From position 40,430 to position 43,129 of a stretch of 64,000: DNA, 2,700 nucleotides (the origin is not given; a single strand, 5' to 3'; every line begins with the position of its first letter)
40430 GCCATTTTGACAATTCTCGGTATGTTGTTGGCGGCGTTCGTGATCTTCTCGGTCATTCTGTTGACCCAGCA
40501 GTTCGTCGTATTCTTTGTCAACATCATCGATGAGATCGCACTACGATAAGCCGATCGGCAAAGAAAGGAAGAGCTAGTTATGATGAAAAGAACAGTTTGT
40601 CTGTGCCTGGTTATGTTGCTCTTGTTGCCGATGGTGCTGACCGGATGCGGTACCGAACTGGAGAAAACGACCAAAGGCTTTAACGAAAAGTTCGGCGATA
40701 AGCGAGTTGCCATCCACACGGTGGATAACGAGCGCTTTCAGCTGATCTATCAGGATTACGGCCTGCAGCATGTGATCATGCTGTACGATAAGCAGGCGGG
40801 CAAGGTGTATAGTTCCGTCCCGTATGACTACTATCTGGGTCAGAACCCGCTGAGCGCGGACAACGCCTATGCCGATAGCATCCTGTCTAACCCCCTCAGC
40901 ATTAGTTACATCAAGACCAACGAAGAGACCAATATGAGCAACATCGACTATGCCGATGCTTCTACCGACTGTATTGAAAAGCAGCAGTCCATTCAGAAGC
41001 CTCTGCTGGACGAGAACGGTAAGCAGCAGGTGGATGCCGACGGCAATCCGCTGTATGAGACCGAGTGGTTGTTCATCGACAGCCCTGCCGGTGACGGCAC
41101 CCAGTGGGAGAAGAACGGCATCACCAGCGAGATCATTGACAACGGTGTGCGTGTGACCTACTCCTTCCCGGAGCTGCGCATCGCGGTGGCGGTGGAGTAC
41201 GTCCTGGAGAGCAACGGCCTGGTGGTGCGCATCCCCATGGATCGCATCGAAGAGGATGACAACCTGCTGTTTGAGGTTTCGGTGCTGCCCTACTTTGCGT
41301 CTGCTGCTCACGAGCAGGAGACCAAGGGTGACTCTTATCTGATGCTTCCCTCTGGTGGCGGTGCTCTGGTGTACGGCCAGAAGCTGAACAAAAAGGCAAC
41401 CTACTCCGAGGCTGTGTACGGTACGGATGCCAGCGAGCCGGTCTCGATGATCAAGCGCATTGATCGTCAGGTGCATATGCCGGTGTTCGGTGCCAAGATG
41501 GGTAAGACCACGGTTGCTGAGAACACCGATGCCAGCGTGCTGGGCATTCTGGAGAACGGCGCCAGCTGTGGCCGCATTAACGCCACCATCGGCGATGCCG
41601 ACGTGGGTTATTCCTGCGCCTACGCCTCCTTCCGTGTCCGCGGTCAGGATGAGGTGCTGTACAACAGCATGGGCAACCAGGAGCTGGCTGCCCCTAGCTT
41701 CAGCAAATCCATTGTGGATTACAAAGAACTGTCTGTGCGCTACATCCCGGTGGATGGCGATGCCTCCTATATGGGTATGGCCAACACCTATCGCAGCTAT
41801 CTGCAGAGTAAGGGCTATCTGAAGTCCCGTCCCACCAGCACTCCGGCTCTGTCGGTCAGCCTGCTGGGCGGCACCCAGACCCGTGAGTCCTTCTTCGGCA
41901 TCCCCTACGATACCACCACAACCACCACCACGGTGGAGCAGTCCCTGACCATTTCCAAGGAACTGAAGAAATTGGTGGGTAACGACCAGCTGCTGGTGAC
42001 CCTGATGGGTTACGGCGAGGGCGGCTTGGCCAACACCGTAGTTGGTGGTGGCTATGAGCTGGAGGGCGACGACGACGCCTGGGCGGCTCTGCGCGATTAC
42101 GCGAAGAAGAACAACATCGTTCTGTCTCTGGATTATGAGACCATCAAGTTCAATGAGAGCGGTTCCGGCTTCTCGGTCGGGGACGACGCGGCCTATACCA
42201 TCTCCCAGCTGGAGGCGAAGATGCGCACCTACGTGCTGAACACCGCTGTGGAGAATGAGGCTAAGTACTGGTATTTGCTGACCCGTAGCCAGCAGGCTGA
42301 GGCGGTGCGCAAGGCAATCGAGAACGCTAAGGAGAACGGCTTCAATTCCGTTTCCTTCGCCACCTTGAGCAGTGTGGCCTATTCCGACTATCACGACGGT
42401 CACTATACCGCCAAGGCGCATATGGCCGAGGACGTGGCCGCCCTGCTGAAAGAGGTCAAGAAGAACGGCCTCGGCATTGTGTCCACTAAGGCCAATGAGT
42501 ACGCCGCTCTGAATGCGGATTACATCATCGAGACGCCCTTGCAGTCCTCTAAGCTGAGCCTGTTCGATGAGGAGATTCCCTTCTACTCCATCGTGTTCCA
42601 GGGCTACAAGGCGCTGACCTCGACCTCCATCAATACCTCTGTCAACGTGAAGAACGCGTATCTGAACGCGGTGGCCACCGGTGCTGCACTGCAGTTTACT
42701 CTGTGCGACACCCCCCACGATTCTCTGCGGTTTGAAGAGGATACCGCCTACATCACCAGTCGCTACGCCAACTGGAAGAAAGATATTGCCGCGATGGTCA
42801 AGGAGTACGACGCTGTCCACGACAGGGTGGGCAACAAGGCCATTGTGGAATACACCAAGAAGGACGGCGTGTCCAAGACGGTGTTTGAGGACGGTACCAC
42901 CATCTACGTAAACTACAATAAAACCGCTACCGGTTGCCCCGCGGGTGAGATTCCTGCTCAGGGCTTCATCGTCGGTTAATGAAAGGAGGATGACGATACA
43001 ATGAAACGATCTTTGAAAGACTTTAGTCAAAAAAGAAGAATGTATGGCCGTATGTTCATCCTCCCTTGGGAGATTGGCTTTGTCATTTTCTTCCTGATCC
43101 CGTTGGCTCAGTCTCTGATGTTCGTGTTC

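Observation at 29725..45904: Atypical ABC sugar-uptake locus: two permease pairs, one giant SBP, an NHL/TPR/Yip1-like membrane protein and a large lipoprotein, with no ATPase or regulator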

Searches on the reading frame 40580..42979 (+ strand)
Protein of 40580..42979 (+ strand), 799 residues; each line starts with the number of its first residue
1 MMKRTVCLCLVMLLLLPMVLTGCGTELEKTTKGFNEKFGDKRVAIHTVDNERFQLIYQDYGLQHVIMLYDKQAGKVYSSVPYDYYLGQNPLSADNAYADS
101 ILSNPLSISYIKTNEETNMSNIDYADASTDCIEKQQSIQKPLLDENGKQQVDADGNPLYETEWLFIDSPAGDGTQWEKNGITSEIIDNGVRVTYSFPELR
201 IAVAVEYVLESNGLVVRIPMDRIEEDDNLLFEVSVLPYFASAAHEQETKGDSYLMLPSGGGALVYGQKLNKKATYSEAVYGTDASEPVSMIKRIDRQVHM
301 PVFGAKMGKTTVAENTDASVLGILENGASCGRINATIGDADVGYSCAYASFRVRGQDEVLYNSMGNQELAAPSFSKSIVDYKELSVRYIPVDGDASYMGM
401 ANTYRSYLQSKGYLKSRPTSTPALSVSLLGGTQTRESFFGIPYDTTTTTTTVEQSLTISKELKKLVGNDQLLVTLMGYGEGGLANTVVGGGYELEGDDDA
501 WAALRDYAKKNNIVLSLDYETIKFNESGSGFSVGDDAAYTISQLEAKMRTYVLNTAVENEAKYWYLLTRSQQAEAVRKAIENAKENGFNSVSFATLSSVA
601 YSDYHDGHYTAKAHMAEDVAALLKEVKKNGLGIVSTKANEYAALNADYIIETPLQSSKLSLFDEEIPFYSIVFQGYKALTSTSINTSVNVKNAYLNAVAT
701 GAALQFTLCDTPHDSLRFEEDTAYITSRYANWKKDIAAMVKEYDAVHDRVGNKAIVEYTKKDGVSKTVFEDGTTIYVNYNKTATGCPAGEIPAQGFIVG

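Call 3: search_protein_families(library=pfam, proteins=[window:40580-42979:+], max_evalue=0.01)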
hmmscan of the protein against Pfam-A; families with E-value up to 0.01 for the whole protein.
window:40580-42979:+ (799 aa): 2 families
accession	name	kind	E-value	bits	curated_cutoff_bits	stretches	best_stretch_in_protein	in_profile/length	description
PF18952.6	DUF5696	-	5.8e-125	418.6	25.6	1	184-796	5-612/612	Family of unknown function (DUF5696)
PF03537.19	Glyco_hydro_114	-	0.0042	16.8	27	0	565-643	78-160/231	Glycoside-hydrolase family GH114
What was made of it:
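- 40580..42979 (+): DUF5696 lipoprotein (799 aa) with a GH129/GH101/GH36-like three-domain glycosidase fold. Candidate catalytic pair D603 / D647. Pfam DUF5696 418 bits (call 3).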

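Call 11: search_protein_families(library=ncbifam, proteins=[window:40580-42979:+], max_evalue=0.01)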
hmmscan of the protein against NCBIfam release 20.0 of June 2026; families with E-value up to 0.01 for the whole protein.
window:40580-42979:+ (799 aa): 1 family
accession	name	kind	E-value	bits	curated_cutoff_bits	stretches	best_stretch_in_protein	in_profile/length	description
NF058647.1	lipo_LytA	equivalog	0.0078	16.4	110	0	2-32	1-27/107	acidic lipoprotein LytA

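Call 12: find_homologous_proteins(query=window:40580-42979:+)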
Query window:40580-42979:+ (799 aa): 106 proteins with E <= 0.001 among 8000 candidates.
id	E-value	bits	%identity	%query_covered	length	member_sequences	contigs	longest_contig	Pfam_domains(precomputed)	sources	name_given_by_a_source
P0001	0.0e+0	1793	100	100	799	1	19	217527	PF18952.7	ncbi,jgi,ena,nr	ncbi:MAG: hypothetical protein E7527_02405 [Ruminococcaceae bacterium]|nr:hypothetical protein [Osci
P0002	0.0e+0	1200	67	97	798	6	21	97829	PF18952.7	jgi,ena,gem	-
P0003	0.0e+0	1192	67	97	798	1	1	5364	PF18952.7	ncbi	-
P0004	0.0e+0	1179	67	97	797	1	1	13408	PF18952.7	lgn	-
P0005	0.0e+0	1155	65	98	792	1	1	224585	PF18952.7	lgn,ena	-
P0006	0.0e+0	1147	65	97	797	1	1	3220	PF18952.7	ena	-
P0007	0.0e+0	1065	62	98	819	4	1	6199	PF18952.7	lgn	-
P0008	3.3e-254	864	52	100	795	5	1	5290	PF18952.7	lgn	-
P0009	1.0e-250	852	51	100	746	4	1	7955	PF18952.7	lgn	-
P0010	4.7e-247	840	51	100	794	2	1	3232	PF18952.7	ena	-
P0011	6.4e-245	833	51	100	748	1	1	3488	PF18952.7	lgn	-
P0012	2.3e-242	825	51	100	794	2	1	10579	PF18952.7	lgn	-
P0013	8.9e-240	816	51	100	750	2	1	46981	PF18952.7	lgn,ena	-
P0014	1.2e-239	816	50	97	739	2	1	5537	PF18952.7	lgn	-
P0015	4.8e-238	810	50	100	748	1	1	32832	PF18952.7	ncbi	-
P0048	7.5e-188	644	43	100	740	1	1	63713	PF18952.7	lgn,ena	-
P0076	3.5e-164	566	43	77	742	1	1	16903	PF18952.7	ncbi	-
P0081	7.9e-98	347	31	94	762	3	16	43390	PF18952.7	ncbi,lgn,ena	-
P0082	3.4e-86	308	28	100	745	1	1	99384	PF18952.7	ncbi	-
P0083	7.6e-86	307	32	94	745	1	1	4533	PF18952.7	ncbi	-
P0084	1.1e-84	303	30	99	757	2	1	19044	PF18952.7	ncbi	-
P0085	5.2e-83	298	30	99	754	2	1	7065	PF18952.7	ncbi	-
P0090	1.3e-66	244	27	97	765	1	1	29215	PF18952.7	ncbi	-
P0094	1.9e-37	147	26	77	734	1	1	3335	PF18952.7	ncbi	-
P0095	2.1e-37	147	26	75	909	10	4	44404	PF18952.7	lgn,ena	-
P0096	4.1e-37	146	26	78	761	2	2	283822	PF18952.7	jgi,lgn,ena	-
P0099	2.8e-35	140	26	75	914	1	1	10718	PF18952.7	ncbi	ncbi:MAG: DUF5696 domain-containing protein [Halanaerobiales bacterium]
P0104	2.5e-24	104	25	75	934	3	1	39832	PF18952.7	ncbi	-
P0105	1.1e-20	92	24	75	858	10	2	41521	PF18952.7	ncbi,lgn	-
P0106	3.7e-14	70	24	70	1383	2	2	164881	PF18952.7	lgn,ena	-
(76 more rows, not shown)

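Call 13: find_encoding_contigs(protein=window:40580-42979:+, flank=10000, max_places=4)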
Protein window:40580-42979:+ (799 aa): 23 contigs read that carry it; 4 places shown.
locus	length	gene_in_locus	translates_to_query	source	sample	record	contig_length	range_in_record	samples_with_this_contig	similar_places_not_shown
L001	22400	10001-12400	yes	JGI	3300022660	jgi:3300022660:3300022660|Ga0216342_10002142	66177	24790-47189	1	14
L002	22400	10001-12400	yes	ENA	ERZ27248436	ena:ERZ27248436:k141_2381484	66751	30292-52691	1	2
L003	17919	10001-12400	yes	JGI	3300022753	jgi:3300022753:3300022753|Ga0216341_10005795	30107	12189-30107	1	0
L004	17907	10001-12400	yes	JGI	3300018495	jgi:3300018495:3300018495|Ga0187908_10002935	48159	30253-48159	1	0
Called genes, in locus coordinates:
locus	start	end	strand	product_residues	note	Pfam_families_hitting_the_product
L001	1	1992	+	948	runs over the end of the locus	PF02837:Glyco_hydro_2_N, PF22666:Glyco_hydro_2_N2, PF02836:Glyco_hydro_2_C, PF16353:LacZ_4 (weak), PF02929:Bgal_small_N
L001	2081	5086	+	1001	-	PF01547:SBP_bac_1, PF13416:SBP_bac_8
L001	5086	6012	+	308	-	-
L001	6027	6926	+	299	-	-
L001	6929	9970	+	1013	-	PF01436:NHL (faint), PF04893:Yip1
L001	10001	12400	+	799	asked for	PF18952:DUF5696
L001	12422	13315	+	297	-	PF00528:BPD_transp_1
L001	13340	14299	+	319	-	PF00528:BPD_transp_1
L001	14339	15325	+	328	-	PF04041:Glyco_hydro_130, PF04616:Glyco_hydro_43 (faint)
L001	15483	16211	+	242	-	PF00300:His_Phos_1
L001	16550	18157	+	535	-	-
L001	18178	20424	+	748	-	PF02018:CBM_4_9 (weak)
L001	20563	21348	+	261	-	PF01790:LGT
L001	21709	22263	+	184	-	PF01790:LGT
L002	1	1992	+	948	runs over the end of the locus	PF02837:Glyco_hydro_2_N, PF22666:Glyco_hydro_2_N2, PF02836:Glyco_hydro_2_C, PF16353:LacZ_4 (weak), PF02929:Bgal_small_N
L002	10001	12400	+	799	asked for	PF18952:DUF5696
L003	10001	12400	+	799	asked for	PF18952:DUF5696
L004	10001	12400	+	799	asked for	PF18952:DUF5696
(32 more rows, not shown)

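Call 14: find_encoding_contigs(protein=P0048, flank=10000, max_places=1)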
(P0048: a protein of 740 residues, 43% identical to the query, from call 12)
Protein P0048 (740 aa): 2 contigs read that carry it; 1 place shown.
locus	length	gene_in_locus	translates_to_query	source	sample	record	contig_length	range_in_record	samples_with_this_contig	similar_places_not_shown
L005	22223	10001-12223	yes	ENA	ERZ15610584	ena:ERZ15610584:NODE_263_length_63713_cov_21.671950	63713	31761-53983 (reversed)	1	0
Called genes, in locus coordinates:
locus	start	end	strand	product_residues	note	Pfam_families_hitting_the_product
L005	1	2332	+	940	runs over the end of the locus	PF02837:Glyco_hydro_2_N, PF22666:Glyco_hydro_2_N2, PF02836:Glyco_hydro_2_C, PF16353:LacZ_4, PF02929:Bgal_small_N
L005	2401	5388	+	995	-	PF01547:SBP_bac_1, PF13416:SBP_bac_8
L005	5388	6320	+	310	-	-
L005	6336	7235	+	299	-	-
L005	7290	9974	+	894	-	PF01436:NHL (faint), PF04893:Yip1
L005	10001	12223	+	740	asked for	PF18952:DUF5696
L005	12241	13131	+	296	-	PF00528:BPD_transp_1 (weak)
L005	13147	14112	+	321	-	PF00528:BPD_transp_1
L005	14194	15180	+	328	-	PF04041:Glyco_hydro_130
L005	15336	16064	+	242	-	PF00300:His_Phos_1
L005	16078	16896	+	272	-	PF00149:Metallophos (weak)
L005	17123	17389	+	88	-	-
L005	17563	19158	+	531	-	-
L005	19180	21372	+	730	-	PF02018:CBM_4_9 (faint)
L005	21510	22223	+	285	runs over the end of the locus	PF01790:LGT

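Call 15: find_encoding_contigs(protein=P0082, flank=10000, max_places=1)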
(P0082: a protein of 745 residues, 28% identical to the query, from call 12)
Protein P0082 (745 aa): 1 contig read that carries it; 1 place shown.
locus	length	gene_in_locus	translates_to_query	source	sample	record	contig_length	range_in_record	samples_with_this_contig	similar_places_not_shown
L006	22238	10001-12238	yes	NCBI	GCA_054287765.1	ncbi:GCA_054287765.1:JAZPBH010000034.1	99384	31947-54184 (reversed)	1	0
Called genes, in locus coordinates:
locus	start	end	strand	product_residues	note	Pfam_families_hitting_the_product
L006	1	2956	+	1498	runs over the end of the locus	PF00404:Dockerin_1 (weak), PF00722:Glyco_hydro_16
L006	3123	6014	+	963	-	PF01547:SBP_bac_1, PF13416:SBP_bac_8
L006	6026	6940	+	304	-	PF00528:BPD_transp_1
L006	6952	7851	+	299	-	PF00528:BPD_transp_1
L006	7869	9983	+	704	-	PF04893:Yip1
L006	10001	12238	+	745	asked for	PF18952:DUF5696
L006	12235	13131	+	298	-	PF00528:BPD_transp_1 (weak)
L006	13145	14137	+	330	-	PF00528:BPD_transp_1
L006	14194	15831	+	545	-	PF13416:SBP_bac_8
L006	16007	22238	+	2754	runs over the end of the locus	PF09479:Flg_new (weak)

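Call 16: find_encoding_contigs(protein=P0096, flank=10000, max_places=1)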
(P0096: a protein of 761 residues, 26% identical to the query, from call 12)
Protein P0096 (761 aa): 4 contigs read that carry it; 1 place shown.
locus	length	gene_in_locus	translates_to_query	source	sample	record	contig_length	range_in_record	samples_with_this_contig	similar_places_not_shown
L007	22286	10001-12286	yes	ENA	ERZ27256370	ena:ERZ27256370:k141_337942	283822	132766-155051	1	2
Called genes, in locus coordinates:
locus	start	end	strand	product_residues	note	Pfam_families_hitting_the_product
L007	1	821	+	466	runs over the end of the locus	PF09587:PGA_cap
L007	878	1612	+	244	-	PF03009:GDPD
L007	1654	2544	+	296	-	PF01940:DUF92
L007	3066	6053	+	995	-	PF01547:SBP_bac_1, PF13416:SBP_bac_8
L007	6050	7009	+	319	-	PF00528:BPD_transp_1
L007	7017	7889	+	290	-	PF00528:BPD_transp_1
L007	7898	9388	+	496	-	PF08450:SGL (weak), PF25021:TEN_NHL (faint), PF01436:NHL (weak), PF13414:TPR_11 (weak)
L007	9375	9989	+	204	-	PF04893:Yip1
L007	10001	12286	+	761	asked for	PF18952:DUF5696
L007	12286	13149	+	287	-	PF00528:BPD_transp_1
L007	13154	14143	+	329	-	PF00528:BPD_transp_1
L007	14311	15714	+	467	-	PF01547:SBP_bac_1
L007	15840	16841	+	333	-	PF00356:LacI, PF00532:Peripla_BP_1, PF13407:Peripla_BP_4, PF13377:Peripla_BP_3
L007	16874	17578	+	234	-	PF00005:ABC_tran, PF02463:SMC_N (weak), PF13304:AAA_21 (faint)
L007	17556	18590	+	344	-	PF25917:BSH_RND (weak), PF25973:BSH_CzcB, PF25984:BSH_YknX (weak), PF25989:YknX_C (weak)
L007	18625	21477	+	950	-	PF02687:FtsX, PF12704:MacB_PCD, PF02687:FtsX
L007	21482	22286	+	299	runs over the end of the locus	PF00005:ABC_tran, PF02463:SMC_N (weak), PF13304:AAA_21 (weak)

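Call 22: find_related_loci(query=A2, collection=genome_contigs, flank=10000)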
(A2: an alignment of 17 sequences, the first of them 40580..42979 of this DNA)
Query A2 (799 aa) in genome_contigs; peptide patterns used: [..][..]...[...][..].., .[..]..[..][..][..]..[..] (x = any residue, [..] = any of these).
109 stretches matched a pattern; 42 encode a relative of the query (tblastn E <= 1e-3); 40 distinct loci.
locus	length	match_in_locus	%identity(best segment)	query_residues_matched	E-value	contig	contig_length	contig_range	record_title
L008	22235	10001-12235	51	1-799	0e+0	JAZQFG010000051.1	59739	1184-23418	MAG: Acutalibacteraceae bacterium isolate T1900044633_TS20190099.MAGScoT_cleanbin_000018 SGB_1087_k141_747296, whole gen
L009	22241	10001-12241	49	3-799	0e+0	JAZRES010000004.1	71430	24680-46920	MAG: Acutalibacteraceae bacterium isolate T1900045498_YK20190192.MAGScoT_cleanbin_000043 SGB_7465_k141_2474361, whole ge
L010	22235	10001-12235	50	3-799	0e+0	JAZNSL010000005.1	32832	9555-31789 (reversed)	MAG: Acutalibacteraceae bacterium isolate T1900044809_TS20190275.MAGScoT_cleanbin_000020 SGB_2773_k141_1854819, whole ge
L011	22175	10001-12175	48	17-799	0e+0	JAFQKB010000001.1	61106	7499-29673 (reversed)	MAG: Clostridia bacterium isolate RGIG1891 Goat_Cecum.Co__c16138, whole genome shotgun sequence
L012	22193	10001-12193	48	17-799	0e+0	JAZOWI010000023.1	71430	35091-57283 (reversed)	MAG: Acutalibacteraceae bacterium isolate T1900045523_YK20190217.MAGScoT_cleanbin_000038 SGB_7655_k141_561100, whole gen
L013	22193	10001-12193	47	17-799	0e+0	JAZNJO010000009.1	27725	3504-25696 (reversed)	MAG: Acutalibacteraceae bacterium isolate T1900044679_TS20190145.MAGScoT_cleanbin_000051 SGB_1668_k141_2209581, whole ge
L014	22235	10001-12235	48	1-799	0e+0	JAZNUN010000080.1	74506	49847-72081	MAG: Acutalibacteraceae bacterium isolate T1900044797_TS20190263.MAGScoT_cleanbin_000015 SGB_2687_k141_2101271, whole ge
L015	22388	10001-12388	40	20-796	0e+0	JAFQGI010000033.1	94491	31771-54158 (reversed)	MAG: Clostridia bacterium isolate RGIG1794 Goat_Cecum-4__c767583, whole genome shotgun sequence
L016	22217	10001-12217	40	3-797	5e-175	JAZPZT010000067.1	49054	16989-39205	MAG: Acutalibacteraceae bacterium isolate T1900044644_TS20190110.MAGScoT_cleanbin_000032 SGB_1323_k141_885353, whole gen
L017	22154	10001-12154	40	21-797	6e-179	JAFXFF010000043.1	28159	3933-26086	MAG: Clostridia bacterium isolate RGIG6361 Sheep_Rectum-4__c865288, whole genome shotgun sequence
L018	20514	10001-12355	47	1-799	0e+0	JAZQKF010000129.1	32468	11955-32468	MAG: Acutalibacteraceae bacterium isolate T1900044615_TS20190081.MAGScoT_cleanbin_000055 SGB_841_k141_2127976, whole gen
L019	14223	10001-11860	43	182-798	8e-164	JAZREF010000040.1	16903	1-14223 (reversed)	MAG: Acutalibacteraceae bacterium isolate T1900045500_YK20190194.MAGScoT_cleanbin_000093 SGB_7494_k141_2440957, whole ge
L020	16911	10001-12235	51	3-799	0e+0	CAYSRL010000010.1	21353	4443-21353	MAG TPA_asm: uncultured Ruminococcus sp. isolate SRP315200_co2_280 genome assembly, contig: NODE_2150_length_21353_cov_1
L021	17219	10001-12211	40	21-796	8e-172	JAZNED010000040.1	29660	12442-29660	MAG: Acutalibacteraceae bacterium isolate T1900044723_TS20190189.MAGScoT_cleanbin_000005 SGB_1919_k141_471351, whole gen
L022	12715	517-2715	30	2-797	1e-91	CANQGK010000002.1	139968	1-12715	MAG: uncultured Clostridia bacterium isolate Lapin-032__bin13 genome assembly, contig: Lapin-032__NODE_172_length_139968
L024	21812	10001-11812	34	189-798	3e-87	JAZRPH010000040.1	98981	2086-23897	MAG: Acutalibacteraceae bacterium isolate T1900045381_YK20190071.MAGScoT_cleanbin_000001 SGB_6889_k141_2083570, whole ge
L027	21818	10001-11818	34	187-798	8e-86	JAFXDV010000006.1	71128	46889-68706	MAG: Clostridia bacterium isolate RGIG6325 Sheep_Rectum-3__c1431, whole genome shotgun sequence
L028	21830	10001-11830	32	181-797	5e-84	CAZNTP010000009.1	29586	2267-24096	MAG TPA_asm: uncultured Ruminococcus sp. isolate SRP315200_co1_209 genome assembly, contig: NODE_2337_length_29586_cov_1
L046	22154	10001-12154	28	23-799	3e-76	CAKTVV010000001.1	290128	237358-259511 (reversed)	MAG: uncultured Eubacteriales bacterium isolate REFINED_METABAT215_TOP10_CONTIGS_1500_ASSEMBLY_K77_MERGED__Hadza_MoBio_h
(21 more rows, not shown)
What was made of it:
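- Most loci retrieved come from one order (Oscillospirales/Acutalibacteraceae MAGs; call 22), and the retrieval pattern was built from close relatives.
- Tried and rejected: A closer set was used instead (call 22).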
